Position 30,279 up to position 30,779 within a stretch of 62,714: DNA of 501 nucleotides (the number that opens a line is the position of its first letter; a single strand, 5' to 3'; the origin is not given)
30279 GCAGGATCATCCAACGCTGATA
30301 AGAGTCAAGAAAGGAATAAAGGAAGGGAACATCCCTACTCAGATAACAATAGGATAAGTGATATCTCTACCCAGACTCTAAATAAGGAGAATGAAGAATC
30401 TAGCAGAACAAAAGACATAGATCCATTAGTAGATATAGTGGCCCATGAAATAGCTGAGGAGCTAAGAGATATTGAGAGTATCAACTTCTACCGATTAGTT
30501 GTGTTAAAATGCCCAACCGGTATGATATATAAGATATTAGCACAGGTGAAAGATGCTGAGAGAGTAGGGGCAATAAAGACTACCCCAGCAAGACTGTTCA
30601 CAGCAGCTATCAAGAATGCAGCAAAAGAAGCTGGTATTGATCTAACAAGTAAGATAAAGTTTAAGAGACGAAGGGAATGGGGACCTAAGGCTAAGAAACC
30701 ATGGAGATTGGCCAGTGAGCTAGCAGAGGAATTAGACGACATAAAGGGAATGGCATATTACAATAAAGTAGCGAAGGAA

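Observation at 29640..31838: Rep-like protein with a duplicated two-domain unit (four helical repeats)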

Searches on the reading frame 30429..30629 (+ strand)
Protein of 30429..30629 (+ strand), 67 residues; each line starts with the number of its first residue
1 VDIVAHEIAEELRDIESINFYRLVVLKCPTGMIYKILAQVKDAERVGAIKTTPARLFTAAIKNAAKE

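Call 31: search_protein_representatives(alignment_id=A2)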
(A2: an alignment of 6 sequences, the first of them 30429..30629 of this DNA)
Query: 6 sequences, 65 profile positions. Proteins with E-value up to 0.001 (for the whole library): 631; up to 1e-10: 28; up to 1e-30: 4. The best 150 are listed.
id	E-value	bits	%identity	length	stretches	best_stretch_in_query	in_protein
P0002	6.1e-118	400.9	-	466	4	1-64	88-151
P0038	9.2e-58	208.1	-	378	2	1-64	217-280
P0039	3.1e-47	174.4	-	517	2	2-63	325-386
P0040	1.2e-38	146.9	-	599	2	1-63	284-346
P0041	2.0e-20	88.5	-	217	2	3-63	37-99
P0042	1.2e-14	70.0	-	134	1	3-64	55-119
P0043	1.9e-13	66.2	-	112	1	3-63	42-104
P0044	4.2e-13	65.0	-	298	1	6-62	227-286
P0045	4.6e-13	64.9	-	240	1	10-64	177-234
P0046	2.3e-12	62.7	-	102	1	4-63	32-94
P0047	3.9e-12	61.9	-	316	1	4-64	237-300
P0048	4.6e-12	61.7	-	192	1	3-61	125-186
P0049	5.1e-12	61.6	-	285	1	3-64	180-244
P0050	5.2e-12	61.5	-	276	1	2-64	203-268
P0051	5.9e-12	61.4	-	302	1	3-64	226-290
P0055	2.4e-11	59.4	-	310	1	3-62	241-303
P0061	7.5e-11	57.8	-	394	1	6-61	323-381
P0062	7.5e-11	57.8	-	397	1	4-64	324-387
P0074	4.0e-10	55.5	-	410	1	7-64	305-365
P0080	6.1e-10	54.9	-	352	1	3-64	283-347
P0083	7.4e-10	54.6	-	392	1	4-64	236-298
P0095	1.7e-09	53.5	-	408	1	3-59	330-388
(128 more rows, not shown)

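Call 36: search_protein_families(library=pfam, alignment_id=A3, max_evalue=0.01)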
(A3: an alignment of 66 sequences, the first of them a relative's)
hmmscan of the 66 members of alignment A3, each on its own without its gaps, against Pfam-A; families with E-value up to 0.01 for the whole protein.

A. member 1, P0044 (298 aa): 1 family
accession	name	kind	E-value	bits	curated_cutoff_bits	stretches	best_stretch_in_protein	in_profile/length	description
PF13730.12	HTH_36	-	2.2e-05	24.6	25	1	67-96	19-48/55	Helix-turn-helix domain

B. families by the number of members that match (of 66 scanned): 56 families (the first 25 are shown)
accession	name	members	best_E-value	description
PF13730.12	HTH_36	32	2.7e-16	Helix-turn-helix domain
PF10134.15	RPA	13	1.2e-14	Replication initiator protein A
PF13545.12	HTH_Crp_2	12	5.7e-08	Crp-like helix-turn-helix domain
PF08279.18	HTH_11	11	9.3e-07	HTH domain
PF00392.27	GntR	11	1.8e-05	Bacterial regulatory proteins, gntR family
PF13412.12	HTH_24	9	5.6e-06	Winged helix-turn-helix DNA-binding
PF04492.19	Phage_rep_O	8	1.6e-10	Bacteriophage replication protein O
PF01978.25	TrmB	8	2.8e-06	Sugar-specific transcriptional regulator TrmB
PF12802.13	MarR_2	6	1.2e-07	MarR family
PF25213.1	HVO_A0261_N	6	1.4e-05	HVO_A0261 N-terminal domain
PF13551.12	HTH_29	5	2.2e-05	Winged helix-turn helix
PF01325.25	Fe_dep_repress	4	5.9e-06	Iron dependent repressor, N-terminal DNA binding domain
PF21984.2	DnaD_N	4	1.2e-05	DnaD N-terminal domain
PF02002.24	TFIIE_alpha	4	0.00049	TFIIE alpha subunit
PF01047.28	MarR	3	1.1e-06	MarR family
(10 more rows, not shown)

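Call 42: find_encoding_contigs(protein=P0039, flank=10000, max_places=3)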
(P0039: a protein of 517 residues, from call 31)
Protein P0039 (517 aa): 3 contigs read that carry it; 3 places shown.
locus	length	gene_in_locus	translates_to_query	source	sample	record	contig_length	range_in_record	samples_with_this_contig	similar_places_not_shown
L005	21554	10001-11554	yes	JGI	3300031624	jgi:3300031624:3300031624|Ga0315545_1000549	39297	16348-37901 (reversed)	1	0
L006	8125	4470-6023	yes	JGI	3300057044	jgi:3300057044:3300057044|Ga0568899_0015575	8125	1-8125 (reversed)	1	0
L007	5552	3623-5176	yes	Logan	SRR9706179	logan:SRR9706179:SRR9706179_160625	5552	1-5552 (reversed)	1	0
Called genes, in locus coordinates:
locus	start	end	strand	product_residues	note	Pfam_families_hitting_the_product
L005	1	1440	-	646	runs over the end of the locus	PF01935:DUF87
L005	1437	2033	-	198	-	-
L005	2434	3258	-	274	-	-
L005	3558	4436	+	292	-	PF01609:DDE_Tnp_1, PF13612:DDE_Tnp_1_3 (weak)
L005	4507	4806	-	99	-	-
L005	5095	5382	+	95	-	PF01527:HTH_Tnp_1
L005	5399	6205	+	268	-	PF13276:HTH_21, PF00665:rve, PF13683:rve_3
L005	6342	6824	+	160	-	-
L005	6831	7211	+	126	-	-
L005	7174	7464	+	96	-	-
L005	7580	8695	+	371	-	-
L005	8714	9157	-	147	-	-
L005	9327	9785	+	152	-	PF20432:Xre-like-HTH (weak), PF12728:HTH_17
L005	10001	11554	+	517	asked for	PF04492:Phage_rep_O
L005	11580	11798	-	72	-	-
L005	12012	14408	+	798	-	PF00753:Lactamase_B, PF12706:Lactamase_B_2 (weak), PF16661:Lactamase_B_6, PF10996:Beta-Casp, PF07521:RMMBL, PF25255:WHD_RNase_II (faint)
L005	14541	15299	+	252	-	PF00142:Fer4_NifH, PF01656:CbiA, PF02374:ArsA_ATPase (weak), PF06564:CBP_BcsQ, PF09140:MipZ (weak), PF10609:ParA, PF13614:AAA_31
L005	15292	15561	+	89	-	-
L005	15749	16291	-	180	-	PF01850:PIN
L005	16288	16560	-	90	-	-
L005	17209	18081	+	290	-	PF01418:HTH_6, PF13580:SIS_2 (faint), PF01380:SIS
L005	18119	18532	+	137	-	PF07883:Cupin_2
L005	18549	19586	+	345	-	PF08240:ADH_N, PF16912:Glu_dehyd_C, PF00107:ADH_zinc_N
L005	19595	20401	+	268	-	PF01791:DeoC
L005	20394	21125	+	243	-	PF00753:Lactamase_B, PF12706:Lactamase_B_2 (weak)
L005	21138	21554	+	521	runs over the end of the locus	PF00370:FGGY_N, PF02782:FGGY_C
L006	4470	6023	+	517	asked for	PF04492:Phage_rep_O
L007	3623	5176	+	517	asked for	PF04492:Phage_rep_O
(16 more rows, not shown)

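Call 43: find_encoding_contigs(protein=P0040, flank=10000, max_places=3)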
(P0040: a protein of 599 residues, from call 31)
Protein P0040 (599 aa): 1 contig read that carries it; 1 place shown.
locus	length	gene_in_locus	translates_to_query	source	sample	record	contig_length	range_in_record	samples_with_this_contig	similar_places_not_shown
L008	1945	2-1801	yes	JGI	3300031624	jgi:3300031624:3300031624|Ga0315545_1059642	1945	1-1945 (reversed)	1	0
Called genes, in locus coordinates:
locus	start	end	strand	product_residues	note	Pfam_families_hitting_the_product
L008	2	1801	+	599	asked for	?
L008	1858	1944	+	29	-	?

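Call 67: search_protein_families(library=pfam, proteins=[P0039, P0040, P0061, P0083, P0042], max_evalue=0.5)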
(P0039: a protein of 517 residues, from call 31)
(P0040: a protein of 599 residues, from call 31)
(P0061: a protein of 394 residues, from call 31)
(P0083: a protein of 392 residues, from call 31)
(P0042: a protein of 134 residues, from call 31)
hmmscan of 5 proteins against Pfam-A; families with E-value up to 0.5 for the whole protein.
P0039 (517 aa): 4 families
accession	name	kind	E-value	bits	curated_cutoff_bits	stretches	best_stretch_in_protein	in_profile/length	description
PF04492.19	Phage_rep_O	-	3.6e-09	37.5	28.7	1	12-70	9-68/95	Bacteriophage replication protein O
PF25207.1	DUF7837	-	0.057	13.9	27.8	1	99-114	8-23/47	Domain of unknown function (DUF7837)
PF18634.6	RXLR_WY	-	0.14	12.5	26.7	0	17-47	14-44/51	RXLR phytopathogen effector protein WY-domain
PF23137.1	HVO_0758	-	0.2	12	27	0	81-108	27-54/55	HVO_0758 mu-protein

P0040 (599 aa): 1 family
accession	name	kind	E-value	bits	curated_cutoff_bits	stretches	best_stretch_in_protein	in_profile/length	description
PF22795.1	DUF4796_N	-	0.13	12.6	27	0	15-26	18-29/29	DUF4796 N-terminal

P0061 (394 aa): 2 families
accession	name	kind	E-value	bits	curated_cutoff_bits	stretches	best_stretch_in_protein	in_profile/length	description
PF10134.15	RPA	-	2e-09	37.8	27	1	67-211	40-179/228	Replication initiator protein A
PF01051.27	Rep3_N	-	0.00013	22.8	22.4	1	89-211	34-140/141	Initiator Replication protein, WH1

P0083 (392 aa): 6 families
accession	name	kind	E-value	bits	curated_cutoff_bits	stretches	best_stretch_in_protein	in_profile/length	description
PF13730.12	HTH_36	-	4.1e-06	26.9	25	1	82-111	22-50/55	Helix-turn-helix domain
PF18024.7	HTH_50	-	0.0049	17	27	1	86-111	23-48/50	Helix-turn-helix domain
PF13545.12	HTH_Crp_2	-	0.017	15.5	27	1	84-119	20-56/70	Crp-like helix-turn-helix domain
PF08279.18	HTH_11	-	0.032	14.5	25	1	89-111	18-40/55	HTH domain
PF12668.12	DUF3791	-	0.033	14.6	25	1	92-120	10-38/60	Protein of unknown function (DUF3791)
PF00392.27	GntR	-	0.057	13.5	27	1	87-123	25-61/64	Bacterial regulatory proteins, gntR family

P0042 (134 aa): 0 families

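Call 69: list_cluster_members(proteins=[P0044, P0047, P0051, P0055, P0061, P0062, P0074, P0080, P0083, P0095])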
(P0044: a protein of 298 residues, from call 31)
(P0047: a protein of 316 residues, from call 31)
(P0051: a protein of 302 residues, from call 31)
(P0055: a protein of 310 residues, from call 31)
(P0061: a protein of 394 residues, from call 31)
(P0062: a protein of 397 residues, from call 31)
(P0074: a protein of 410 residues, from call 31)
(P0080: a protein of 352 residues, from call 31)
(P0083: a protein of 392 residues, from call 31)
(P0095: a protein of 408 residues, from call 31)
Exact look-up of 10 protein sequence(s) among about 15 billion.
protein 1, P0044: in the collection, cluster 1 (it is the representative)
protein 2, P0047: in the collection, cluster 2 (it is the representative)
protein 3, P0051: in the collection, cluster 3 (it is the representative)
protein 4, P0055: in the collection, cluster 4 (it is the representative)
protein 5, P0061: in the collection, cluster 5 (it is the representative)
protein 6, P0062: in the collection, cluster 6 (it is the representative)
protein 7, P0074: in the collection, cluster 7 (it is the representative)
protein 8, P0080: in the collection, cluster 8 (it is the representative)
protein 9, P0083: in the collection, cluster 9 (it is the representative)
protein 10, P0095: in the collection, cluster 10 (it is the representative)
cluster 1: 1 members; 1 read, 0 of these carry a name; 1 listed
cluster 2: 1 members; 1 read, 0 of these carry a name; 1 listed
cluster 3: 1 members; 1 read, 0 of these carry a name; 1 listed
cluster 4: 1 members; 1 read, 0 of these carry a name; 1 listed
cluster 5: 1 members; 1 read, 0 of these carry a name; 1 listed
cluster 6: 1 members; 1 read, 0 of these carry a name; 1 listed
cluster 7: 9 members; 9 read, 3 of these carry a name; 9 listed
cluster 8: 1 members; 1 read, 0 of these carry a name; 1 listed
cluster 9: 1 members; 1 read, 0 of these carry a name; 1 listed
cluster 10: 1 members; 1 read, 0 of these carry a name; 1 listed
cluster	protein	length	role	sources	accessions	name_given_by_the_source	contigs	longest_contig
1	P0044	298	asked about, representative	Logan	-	-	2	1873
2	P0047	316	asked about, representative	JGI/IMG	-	-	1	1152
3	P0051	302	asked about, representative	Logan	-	-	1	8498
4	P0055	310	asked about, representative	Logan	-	-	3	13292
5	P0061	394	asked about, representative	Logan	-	-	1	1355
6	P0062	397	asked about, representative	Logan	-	-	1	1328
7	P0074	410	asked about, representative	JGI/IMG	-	-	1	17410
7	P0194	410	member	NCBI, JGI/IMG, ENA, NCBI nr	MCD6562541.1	MAG: replication initiator protein A [Thermoproteales archaeon] | replication initiator protein A [Thermoproteales archaeon]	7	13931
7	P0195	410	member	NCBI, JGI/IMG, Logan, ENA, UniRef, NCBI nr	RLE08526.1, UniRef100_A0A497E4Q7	hypothetical protein DRJ00_06120 [Candidatus Aerophobetes bacterium] | EF-hand domain-containing protein n=1 Tax=Aerophobetes bacterium TaxID=2030807 ... | MAG: hypothetical protein DRJ00_06120 [Candidatus Aerophobetes bacterium]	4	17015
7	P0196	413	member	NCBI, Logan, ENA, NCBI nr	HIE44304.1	MAG TPA: hypothetical protein EYP78_05880 [Candidatus Omnitrophica bacterium] | hypothetical protein [Candidatus Omnitrophota bacterium]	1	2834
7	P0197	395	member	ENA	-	-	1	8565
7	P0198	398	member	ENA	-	-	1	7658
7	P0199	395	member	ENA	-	-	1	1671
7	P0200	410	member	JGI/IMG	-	-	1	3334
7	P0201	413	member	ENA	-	-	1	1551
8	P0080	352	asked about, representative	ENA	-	-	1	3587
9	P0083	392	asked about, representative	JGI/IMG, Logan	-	-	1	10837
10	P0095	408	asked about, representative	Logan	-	-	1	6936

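Call 70: find_encoding_contigs(protein=P0074, flank=10000, max_places=2)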
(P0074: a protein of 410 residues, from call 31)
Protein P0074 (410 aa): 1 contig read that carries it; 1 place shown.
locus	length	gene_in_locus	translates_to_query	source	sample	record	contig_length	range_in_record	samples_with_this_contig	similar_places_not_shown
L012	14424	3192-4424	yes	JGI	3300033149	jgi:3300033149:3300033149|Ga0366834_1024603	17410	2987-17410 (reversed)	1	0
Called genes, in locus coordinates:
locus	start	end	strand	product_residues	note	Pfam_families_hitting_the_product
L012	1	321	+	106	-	?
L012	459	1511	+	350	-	-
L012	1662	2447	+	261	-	PF00142:Fer4_NifH (weak), PF01656:CbiA, PF02374:ArsA_ATPase (faint), PF06564:CBP_BcsQ, PF07015:VirC1 (faint), PF09140:MipZ (weak), PF10609:ParA, PF13614:AAA_31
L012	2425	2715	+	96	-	-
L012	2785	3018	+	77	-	-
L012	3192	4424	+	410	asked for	PF10134:RPA (weak)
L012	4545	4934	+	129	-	-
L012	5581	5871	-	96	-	-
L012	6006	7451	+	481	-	-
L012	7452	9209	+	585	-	PF02534:T4SS-DNA_transf (faint), PF01935:DUF87, PF10412:TrwB_AAD_bind (weak)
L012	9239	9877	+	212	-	-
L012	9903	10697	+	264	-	PF13814:Replic_Relax (weak)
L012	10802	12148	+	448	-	PF01555:N6_N4_Mtase (weak), PF01170:UPF0020 (faint)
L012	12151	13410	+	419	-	-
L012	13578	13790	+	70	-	-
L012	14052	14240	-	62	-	-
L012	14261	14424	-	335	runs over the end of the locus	PF01807:Zn_ribbon_DnaG, PF08275:DNAG_N (weak), PF01751:Toprim, PF13662:Toprim_4, PF13155:Toprim_2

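Call 71: find_encoding_contigs(protein=P0055, flank=10000, max_places=2)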
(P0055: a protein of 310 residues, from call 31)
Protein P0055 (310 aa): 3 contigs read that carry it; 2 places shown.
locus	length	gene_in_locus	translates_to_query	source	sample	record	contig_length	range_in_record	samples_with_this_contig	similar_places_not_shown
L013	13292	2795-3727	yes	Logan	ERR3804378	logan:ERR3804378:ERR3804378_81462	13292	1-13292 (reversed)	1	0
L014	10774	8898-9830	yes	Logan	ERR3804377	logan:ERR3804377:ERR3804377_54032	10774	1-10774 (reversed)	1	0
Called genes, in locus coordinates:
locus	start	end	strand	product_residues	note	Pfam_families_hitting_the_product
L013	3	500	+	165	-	?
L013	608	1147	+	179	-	PF16729:DUF5067 (weak), PF11611:DUF4352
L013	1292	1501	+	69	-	PF12728:HTH_17, PF00376:MerR, PF13411:MerR_1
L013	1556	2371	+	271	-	PF10609:ParA, PF00142:Fer4_NifH (weak), PF01656:CbiA, PF02374:ArsA_ATPase (weak), PF06564:CBP_BcsQ, PF07015:VirC1 (faint), PF09140:MipZ (weak), PF13614:AAA_31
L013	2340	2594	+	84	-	-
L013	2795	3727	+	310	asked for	PF13730:HTH_36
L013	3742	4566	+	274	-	-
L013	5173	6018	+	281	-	PF13814:Replic_Relax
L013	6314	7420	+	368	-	-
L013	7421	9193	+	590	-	PF10412:TrwB_AAD_bind (faint), PF12696:TraG-D_C (faint)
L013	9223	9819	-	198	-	-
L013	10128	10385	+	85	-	-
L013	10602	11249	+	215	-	PF20582:UPF0758_N (faint), PF04002:RadC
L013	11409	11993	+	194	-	PF00589:Phage_integrase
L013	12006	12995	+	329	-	PF02086:MethyltransfD12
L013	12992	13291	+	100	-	?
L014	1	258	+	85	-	?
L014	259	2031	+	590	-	PF10412:TrwB_AAD_bind (faint), PF12696:TraG-D_C (faint)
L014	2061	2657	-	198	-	-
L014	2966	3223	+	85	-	-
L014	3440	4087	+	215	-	PF20582:UPF0758_N (faint), PF04002:RadC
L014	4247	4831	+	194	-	PF00589:Phage_integrase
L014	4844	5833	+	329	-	PF02086:MethyltransfD12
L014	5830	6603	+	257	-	-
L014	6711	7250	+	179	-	PF16729:DUF5067 (weak), PF11611:DUF4352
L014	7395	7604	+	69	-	PF12728:HTH_17, PF00376:MerR, PF13411:MerR_1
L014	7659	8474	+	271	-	PF10609:ParA, PF00142:Fer4_NifH (weak), PF01656:CbiA, PF02374:ArsA_ATPase (weak), PF06564:CBP_BcsQ, PF07015:VirC1 (faint), PF09140:MipZ (weak), PF13614:AAA_31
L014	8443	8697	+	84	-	-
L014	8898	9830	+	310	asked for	PF13730:HTH_36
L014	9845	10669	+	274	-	-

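Call 88: search_protein_families(library=pfam, proteins=[L005:9327-9785:+, L005:7580-8695:+, L005:15292-15561:+, L013:3742-4566:+, L013:2340-2594:+], max_evalue=0.1)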
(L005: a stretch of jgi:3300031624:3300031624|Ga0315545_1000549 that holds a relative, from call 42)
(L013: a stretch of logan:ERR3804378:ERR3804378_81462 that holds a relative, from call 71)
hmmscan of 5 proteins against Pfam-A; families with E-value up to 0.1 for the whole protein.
L005:9327-9785:+ (152 aa): 26 families (the best 25 are shown)
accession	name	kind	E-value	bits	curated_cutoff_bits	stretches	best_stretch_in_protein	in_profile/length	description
PF12728.13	HTH_17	-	5.9e-11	42.9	27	1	10-59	2-47/51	Helix-turn-helix domain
PF20432.4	Xre-like-HTH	-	4.1e-06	27.4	25.8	1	8-37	22-52/63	Antitoxin Xre-like helix-turn-helix domain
PF08281.18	Sigma70_r4_2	-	6.2e-05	23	25.7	1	9-30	26-47/54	Sigma-70, region 4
PF13338.12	AbiEi_4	-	8.9e-05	23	25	1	10-36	14-39/49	Transcriptional regulator, AbiEi antitoxin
PF04545.22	Sigma70_r4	-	0.00025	20.9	24.1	1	8-31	19-42/50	Sigma-70, region 4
PF00376.29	MerR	-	0.00036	20.7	28.2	1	11-35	1-25/38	MerR family regulatory protein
PF06810.17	Phage_scaffold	-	0.00041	20.8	35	1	98-138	35-76/170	Phage capsid assembly scaffolding protein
PF13384.12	HTH_23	-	0.0008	19.6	24.6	1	10-28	18-36/50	Homeodomain-like domain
PF08220.18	HTH_DeoR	-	0.00093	19.3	21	1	10-28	15-33/57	DeoR-like helix-turn-helix domain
PF04977.20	DivIC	-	0.0013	18.9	28.9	1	100-137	13-50/80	Septum formation initiator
PF13551.12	HTH_29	-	0.0033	17.9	28.1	1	11-28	14-31/64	Winged helix-turn helix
PF13542.12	HTH_Tnp_ISL3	-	0.0034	17.3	27.4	1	11-31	28-48/51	Helix-turn-helix domain of transposase family ISL3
PF01544.23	CorA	-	0.0035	17.1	27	1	7-109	122-221/292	CorA-like Mg2+ transporter protein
PF02042.20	RWP-RK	-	0.0043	17.4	29.3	1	7-32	10-35/49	RWP-RK domain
PF20038.5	HTH_59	-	0.0066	16.8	27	1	10-32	8-30/66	Helix-turn-helix domain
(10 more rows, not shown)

L005:7580-8695:+ (371 aa): 2 families
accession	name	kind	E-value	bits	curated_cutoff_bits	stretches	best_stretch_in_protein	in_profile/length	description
PF01896.25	DNA_primase_S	-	0.00018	22.4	26.8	1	80-185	1-155/163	DNA primase small subunit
PF08708.16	PriCT_1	-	0.0013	18.7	21.1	1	271-333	5-64/67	Primase C terminal 1 (PriCT-1)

L005:15292-15561:+ (89 aa): 0 families

L013:3742-4566:+ (274 aa): 1 family
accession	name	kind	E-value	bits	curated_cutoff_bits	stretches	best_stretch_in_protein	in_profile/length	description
PF04326.19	SLFN_AlbA_2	-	2.9e-05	25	25.3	1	38-166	3-115/118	Schlafen, AlbA_2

L013:2340-2594:+ (84 aa): 2 families
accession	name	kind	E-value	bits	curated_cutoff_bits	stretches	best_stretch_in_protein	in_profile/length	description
PF21432.3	56B_RHH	-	0.00058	20.2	27.2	1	57-78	8-29/32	56B-like, Ribbon-helix-helix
PF19807.5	DUF6290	-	0.0055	17.3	27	1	53-82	13-42/72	Family of unknown function (DUF6290)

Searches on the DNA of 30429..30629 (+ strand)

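Call 57: search_rna_families(sources=[L005, L006, L007, L008], threshold=gathering)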
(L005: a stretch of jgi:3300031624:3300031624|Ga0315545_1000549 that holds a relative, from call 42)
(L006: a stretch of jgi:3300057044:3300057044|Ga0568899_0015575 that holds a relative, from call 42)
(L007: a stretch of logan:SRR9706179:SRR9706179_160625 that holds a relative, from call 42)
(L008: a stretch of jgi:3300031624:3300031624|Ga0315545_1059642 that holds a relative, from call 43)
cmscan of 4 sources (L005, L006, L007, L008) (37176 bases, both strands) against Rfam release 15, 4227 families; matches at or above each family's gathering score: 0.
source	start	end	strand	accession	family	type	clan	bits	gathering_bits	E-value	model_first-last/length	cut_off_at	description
